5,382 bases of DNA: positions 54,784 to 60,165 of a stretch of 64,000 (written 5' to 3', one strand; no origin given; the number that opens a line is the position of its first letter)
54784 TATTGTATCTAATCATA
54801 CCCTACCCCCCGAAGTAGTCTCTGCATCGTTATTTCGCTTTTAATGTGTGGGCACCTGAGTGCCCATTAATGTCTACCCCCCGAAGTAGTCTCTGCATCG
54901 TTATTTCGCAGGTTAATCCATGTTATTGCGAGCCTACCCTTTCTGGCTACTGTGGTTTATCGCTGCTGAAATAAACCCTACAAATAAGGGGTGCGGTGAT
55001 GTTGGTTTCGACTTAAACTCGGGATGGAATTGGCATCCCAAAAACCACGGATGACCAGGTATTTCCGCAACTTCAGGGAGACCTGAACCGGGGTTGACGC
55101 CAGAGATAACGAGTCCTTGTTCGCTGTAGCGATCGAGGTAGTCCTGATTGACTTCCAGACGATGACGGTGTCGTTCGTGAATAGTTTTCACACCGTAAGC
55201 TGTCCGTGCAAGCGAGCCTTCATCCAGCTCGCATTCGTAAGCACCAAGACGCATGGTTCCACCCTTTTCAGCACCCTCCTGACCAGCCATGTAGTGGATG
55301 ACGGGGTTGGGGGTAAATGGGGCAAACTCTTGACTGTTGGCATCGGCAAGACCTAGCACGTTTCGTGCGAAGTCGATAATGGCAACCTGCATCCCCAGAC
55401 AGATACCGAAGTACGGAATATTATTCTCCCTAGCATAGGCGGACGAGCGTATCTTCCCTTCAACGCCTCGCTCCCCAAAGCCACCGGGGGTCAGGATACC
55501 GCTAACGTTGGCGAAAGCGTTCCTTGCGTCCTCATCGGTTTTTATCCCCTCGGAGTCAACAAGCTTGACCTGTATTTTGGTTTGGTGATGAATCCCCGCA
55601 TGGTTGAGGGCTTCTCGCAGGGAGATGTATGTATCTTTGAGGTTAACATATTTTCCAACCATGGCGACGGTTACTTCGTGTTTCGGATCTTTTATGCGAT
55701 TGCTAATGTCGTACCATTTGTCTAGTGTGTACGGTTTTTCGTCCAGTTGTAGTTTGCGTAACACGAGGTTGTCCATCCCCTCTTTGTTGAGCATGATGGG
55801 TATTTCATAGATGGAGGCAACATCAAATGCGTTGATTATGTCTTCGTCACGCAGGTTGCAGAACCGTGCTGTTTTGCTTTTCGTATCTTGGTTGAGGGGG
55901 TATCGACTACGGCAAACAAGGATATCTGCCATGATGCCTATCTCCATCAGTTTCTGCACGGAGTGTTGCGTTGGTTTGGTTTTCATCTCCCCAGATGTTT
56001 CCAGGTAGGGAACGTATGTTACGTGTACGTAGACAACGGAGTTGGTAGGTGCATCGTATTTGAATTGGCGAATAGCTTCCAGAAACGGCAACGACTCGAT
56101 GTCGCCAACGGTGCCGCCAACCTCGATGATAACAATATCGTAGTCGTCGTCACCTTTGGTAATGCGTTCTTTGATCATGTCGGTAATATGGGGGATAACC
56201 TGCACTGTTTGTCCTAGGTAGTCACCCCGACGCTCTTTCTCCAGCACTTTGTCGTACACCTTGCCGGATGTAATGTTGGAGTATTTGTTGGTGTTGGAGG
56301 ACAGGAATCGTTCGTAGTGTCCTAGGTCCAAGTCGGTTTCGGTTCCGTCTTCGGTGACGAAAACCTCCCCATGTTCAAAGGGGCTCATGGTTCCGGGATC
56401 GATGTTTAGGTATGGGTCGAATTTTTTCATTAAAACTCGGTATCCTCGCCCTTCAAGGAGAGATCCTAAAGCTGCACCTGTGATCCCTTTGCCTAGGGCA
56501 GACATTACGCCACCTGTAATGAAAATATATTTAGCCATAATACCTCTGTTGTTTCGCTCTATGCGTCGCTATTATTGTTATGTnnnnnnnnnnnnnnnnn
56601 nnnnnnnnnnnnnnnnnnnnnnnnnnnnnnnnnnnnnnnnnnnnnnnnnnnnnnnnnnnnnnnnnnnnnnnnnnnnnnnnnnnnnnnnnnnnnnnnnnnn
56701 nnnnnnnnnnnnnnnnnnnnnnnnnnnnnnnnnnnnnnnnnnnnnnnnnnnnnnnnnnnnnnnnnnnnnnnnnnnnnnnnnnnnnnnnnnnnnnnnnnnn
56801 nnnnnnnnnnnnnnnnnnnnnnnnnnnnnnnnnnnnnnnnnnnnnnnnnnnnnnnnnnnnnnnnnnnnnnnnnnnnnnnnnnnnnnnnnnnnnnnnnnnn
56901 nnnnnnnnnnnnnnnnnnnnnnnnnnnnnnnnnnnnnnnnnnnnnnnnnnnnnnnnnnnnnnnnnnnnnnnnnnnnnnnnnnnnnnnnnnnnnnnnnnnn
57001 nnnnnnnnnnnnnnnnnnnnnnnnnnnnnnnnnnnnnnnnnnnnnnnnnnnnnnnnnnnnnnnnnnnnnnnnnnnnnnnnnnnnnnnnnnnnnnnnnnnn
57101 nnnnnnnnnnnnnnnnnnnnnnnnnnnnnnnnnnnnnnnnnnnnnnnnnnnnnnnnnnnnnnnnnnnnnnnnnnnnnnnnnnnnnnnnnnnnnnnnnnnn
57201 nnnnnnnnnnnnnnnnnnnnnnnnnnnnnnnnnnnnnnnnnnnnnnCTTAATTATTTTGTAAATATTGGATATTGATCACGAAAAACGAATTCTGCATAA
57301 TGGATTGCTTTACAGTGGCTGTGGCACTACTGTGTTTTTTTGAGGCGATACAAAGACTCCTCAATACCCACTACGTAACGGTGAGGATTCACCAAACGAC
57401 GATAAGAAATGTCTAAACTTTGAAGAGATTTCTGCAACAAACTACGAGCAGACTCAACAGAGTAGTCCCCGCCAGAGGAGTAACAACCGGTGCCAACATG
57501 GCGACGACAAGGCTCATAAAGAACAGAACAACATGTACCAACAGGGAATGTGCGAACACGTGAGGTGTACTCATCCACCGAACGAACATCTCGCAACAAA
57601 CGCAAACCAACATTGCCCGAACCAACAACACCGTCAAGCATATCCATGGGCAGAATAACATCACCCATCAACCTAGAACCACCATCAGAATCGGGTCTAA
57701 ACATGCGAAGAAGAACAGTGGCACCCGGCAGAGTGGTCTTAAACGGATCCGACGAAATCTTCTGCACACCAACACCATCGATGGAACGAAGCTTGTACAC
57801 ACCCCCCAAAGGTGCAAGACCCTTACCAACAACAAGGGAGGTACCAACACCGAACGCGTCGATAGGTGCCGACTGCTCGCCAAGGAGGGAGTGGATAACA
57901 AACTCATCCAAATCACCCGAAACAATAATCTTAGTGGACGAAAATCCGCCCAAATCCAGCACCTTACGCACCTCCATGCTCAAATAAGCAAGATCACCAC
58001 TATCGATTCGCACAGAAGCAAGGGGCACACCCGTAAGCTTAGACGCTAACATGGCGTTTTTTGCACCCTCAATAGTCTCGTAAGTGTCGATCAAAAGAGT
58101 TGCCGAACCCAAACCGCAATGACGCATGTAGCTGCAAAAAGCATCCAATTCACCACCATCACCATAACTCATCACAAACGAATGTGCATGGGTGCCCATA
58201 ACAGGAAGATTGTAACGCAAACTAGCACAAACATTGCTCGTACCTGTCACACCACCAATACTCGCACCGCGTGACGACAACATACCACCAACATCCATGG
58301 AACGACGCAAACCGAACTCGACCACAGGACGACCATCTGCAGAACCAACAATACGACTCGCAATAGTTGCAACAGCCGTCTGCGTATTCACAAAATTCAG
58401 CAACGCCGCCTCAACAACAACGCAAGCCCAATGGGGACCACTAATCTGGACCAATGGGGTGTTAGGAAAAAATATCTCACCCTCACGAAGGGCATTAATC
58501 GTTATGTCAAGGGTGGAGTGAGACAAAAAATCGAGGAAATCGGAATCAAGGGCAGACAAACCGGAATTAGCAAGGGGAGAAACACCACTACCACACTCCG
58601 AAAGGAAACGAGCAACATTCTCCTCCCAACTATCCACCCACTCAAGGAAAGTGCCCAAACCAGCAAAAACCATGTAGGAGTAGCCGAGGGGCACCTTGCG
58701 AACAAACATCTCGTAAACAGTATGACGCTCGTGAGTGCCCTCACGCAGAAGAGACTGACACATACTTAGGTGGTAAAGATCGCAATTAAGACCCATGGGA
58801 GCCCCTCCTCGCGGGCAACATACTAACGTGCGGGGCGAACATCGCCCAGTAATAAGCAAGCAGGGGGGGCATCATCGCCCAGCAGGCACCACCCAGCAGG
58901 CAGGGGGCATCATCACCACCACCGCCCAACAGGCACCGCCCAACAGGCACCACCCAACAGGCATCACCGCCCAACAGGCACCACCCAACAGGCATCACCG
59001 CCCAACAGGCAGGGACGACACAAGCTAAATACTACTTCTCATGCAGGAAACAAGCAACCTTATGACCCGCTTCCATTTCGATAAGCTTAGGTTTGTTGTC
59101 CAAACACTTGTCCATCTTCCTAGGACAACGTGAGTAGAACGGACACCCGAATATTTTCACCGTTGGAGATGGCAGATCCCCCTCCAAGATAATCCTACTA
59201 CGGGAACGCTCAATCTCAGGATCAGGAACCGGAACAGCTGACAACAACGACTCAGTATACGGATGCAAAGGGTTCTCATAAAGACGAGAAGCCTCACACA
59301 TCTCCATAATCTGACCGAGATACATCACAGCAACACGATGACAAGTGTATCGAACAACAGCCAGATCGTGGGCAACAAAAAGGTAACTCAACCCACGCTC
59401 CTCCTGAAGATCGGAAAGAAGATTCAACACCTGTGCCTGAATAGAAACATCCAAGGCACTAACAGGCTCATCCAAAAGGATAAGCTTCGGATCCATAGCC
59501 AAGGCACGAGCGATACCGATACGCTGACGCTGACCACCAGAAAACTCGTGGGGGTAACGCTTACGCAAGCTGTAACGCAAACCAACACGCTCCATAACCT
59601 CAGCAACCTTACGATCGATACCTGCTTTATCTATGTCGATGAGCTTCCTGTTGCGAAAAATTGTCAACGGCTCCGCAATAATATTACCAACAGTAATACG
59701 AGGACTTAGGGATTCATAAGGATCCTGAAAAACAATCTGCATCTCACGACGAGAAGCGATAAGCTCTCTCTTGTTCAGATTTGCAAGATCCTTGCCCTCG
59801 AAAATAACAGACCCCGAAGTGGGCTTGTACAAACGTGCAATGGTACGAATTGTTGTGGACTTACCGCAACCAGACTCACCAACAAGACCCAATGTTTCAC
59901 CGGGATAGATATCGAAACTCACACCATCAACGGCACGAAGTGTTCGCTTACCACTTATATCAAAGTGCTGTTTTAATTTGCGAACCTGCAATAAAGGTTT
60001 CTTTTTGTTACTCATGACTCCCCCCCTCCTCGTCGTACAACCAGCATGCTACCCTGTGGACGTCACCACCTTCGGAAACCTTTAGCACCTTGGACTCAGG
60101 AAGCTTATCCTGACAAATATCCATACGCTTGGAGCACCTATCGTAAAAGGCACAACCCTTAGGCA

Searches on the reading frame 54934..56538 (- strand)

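Call 68: search_protein_families(library=pfam, proteins=[window:54934-56538:-])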
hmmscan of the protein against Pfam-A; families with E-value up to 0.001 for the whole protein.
window:54934-56538:- (534 aa): 3 families
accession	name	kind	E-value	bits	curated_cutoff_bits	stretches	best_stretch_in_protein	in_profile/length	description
PF06418.20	CTP_synth_N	-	1.2e-122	408.8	26.1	1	3-265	1-265/265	CTP synthase N-terminus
PF00117.34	GATase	-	5.5e-35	121.2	22.8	1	300-524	2-189/190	Glutamine amidotransferase class-I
PF07722.19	Peptidase_C26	-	8.6e-06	26.1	20.5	1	369-507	101-219/219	Peptidase C26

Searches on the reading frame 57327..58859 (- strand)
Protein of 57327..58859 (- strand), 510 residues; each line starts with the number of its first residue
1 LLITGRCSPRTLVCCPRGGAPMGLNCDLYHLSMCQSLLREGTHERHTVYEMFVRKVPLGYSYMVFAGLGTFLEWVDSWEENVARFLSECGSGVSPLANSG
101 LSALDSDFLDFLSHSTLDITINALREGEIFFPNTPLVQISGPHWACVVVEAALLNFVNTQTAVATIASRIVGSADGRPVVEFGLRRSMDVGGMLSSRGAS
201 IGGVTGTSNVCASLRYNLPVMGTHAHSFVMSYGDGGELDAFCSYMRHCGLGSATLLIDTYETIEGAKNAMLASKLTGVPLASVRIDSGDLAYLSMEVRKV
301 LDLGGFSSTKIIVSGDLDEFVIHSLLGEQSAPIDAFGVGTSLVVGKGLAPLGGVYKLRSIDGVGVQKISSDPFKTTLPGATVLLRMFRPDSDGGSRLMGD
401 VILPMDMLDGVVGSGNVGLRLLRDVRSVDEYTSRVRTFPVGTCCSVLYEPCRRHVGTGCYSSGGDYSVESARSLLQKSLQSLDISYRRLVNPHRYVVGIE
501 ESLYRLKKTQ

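Call 68: search_protein_families(library=pfam, proteins=[window:57327-58859:-])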
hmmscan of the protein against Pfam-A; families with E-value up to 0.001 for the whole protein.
window:57327-58859:- (510 aa): 4 families
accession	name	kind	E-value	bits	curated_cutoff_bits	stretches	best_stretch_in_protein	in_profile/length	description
PF17767.7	NAPRTase_N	-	1.6e-20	74.1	32.6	1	24-158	1-125/125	Nicotinate phosphoribosyltransferase (NAPRTase) N-terminal domain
PF17956.6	NAPRTase_C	-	2.9e-06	28.2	23.3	1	467-507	71-111/111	Nicotinate phosphoribosyltransferase C-terminal domain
PF04095.22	NAPRTase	-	1.2e-05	25.6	20.8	1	180-376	4-221/239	Nicotinate phosphoribosyltransferase (NAPRTase) family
PF02749.22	QRPTase_N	-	2.3e-05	25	27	1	112-157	36-78/82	Quinolinate phosphoribosyl transferase, N-terminal domain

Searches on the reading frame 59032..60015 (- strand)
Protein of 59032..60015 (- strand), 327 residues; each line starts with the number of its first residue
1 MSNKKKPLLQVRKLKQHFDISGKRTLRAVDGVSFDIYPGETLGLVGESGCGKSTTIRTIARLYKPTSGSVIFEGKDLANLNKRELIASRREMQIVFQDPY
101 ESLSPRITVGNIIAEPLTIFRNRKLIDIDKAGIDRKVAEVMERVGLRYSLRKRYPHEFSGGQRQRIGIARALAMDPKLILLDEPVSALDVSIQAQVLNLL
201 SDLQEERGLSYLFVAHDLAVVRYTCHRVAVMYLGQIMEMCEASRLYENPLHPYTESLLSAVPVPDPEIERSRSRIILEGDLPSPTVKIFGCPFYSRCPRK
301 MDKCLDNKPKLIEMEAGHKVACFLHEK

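Call 68: search_protein_families(library=pfam, proteins=[window:59032-60015:-])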
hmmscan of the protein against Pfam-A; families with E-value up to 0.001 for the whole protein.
window:59032-60015:- (327 aa): 4 families
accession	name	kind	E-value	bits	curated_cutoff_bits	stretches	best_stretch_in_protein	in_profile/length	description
PF00005.33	ABC_tran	-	3.6e-36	125.2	25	1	30-185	2-136/137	ABC transporter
PF08352.17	oligo_HPY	-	2.2e-16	60.4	27.1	1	237-304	1-65/65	Oligopeptide/dipeptide transporter, C-terminal region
PF13304.12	AAA_21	-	1.6e-07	32.2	27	1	148-220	228-302/304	AAA domain, putative AbiEii toxin, Type IV TA system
PF13401.12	AAA_22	-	0.00053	20.8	27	0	44-214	10-121/130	AAA domain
